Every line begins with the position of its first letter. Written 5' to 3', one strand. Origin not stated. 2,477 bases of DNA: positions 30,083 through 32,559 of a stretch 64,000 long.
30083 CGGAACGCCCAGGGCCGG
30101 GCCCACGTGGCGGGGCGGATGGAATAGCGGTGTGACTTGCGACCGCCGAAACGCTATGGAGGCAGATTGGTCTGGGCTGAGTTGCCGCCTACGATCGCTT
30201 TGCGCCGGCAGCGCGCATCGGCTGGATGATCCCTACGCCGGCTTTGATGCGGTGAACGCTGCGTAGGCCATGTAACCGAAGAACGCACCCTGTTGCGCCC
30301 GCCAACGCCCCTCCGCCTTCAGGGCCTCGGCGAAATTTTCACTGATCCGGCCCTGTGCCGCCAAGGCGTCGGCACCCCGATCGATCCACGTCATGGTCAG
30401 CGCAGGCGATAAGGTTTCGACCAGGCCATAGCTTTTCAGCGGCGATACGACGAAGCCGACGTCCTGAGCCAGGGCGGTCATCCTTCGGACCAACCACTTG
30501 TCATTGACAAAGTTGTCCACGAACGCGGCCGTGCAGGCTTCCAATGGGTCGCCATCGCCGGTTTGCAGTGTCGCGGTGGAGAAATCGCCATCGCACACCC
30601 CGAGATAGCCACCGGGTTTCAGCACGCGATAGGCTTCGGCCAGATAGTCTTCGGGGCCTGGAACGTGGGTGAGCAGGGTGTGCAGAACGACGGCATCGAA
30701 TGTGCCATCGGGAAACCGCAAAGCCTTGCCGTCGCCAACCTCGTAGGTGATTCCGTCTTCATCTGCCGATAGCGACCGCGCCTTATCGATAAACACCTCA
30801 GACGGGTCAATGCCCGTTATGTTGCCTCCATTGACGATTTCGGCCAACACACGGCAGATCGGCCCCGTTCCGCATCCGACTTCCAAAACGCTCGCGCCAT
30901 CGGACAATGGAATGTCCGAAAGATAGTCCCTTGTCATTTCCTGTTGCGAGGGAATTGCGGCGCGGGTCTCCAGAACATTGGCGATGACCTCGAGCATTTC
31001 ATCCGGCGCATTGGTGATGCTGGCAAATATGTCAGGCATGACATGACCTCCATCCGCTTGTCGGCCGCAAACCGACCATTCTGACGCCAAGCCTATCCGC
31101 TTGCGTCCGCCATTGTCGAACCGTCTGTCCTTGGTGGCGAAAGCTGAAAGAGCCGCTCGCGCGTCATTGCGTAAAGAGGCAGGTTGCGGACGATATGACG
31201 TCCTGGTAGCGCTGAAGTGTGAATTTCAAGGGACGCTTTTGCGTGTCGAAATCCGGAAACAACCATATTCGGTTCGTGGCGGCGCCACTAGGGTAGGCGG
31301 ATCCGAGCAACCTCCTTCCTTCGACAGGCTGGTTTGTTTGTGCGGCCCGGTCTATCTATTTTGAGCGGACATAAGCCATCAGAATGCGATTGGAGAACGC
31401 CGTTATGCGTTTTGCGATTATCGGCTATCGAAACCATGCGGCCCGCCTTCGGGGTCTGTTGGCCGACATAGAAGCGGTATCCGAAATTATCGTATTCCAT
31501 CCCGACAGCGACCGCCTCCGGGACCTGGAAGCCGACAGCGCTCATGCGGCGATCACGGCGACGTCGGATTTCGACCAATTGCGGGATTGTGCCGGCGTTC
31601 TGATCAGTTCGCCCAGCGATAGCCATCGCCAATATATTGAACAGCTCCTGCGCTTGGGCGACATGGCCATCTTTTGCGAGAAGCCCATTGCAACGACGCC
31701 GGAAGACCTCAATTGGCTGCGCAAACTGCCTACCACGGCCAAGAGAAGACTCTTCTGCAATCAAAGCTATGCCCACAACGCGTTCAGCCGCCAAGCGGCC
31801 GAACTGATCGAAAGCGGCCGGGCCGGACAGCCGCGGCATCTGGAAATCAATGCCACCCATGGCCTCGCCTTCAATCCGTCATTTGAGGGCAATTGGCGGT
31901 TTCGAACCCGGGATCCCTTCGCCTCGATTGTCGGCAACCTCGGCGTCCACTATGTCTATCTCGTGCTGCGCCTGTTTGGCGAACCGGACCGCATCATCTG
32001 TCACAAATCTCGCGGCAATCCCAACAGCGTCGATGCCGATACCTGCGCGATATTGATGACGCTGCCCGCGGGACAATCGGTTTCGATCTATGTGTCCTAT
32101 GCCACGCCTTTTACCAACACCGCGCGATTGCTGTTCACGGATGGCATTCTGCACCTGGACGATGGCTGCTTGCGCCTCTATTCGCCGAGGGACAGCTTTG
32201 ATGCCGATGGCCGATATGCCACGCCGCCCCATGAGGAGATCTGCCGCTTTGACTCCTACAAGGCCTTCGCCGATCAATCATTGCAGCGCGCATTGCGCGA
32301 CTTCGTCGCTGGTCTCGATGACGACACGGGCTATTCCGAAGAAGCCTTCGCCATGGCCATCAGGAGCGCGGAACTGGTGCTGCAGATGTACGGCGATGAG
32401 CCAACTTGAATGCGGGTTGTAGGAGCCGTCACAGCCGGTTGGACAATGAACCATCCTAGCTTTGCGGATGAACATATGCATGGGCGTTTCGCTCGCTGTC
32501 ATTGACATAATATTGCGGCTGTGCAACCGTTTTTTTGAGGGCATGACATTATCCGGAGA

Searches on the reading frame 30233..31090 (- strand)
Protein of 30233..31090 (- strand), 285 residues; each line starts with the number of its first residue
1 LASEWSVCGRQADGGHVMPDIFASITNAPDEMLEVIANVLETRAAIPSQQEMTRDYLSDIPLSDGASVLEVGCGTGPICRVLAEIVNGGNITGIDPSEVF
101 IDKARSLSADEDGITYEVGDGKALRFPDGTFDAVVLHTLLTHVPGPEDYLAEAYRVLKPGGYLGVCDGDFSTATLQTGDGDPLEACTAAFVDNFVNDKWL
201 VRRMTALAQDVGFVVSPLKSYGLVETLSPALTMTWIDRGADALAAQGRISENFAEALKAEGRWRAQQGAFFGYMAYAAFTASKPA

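Call 10: search_protein_families(library=pfam, proteins=[window:30233-31090:-])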
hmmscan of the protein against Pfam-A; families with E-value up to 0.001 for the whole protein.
window:30233-31090:- (285 aa): 9 families
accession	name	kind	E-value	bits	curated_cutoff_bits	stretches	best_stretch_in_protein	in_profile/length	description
PF08241.18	Methyltransf_11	-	6.6e-25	88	21.2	1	69-163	1-93/95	Methyltransferase domain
PF13649.12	Methyltransf_25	-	3.4e-23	82.6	27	1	68-161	1-97/97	Methyltransferase domain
PF13847.12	Methyltransf_31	-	1.8e-19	70.3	27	1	63-169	2-113/145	Methyltransferase domain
PF08242.18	Methyltransf_12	-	4e-17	63.2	30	1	69-163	1-98/98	Methyltransferase domain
PF13489.12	Methyltransf_23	-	5.4e-16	59.2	27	1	62-165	20-116/164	Methyltransferase domain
PF01209.24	Ubie_methyltran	-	2e-13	50.7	20.1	1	20-166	11-152/233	ubiE/COQ5 methyltransferase family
PF01135.25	PCMT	-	1.3e-06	28.8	20.3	1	47-145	59-157/210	Protein-L-isoaspartate(D-aspartate) O-methyltransferase (PCMT)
PF07021.18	MetW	-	8.7e-05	22.7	21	1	63-157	12-102/193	Methionine biosynthesis protein MetW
PF02353.26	CMAS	-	0.00043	20.1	27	1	49-163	47-162/273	Mycolic acid cyclopropane synthetase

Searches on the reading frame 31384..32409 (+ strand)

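Call 10: search_protein_families(library=pfam, proteins=[window:31384-32409:+])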
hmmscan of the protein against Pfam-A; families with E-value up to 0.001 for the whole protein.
window:31384-32409:+ (341 aa): 3 families
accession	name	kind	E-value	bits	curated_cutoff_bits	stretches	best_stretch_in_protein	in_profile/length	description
PF22725.1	GFO_IDH_MocA_C3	-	4.2e-17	62.8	27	1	136-256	2-123/124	GFO/IDH/MocA C-terminal domain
PF01408.29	GFO_IDH_MocA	-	5.3e-12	46.9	24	1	8-124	1-117/120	Oxidoreductase family, NAD-binding Rossmann fold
PF02894.22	GFO_IDH_MocA_C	-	1.8e-06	28.3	22.9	1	140-242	2-108/218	Oxidoreductase family, C-terminal alpha/beta domain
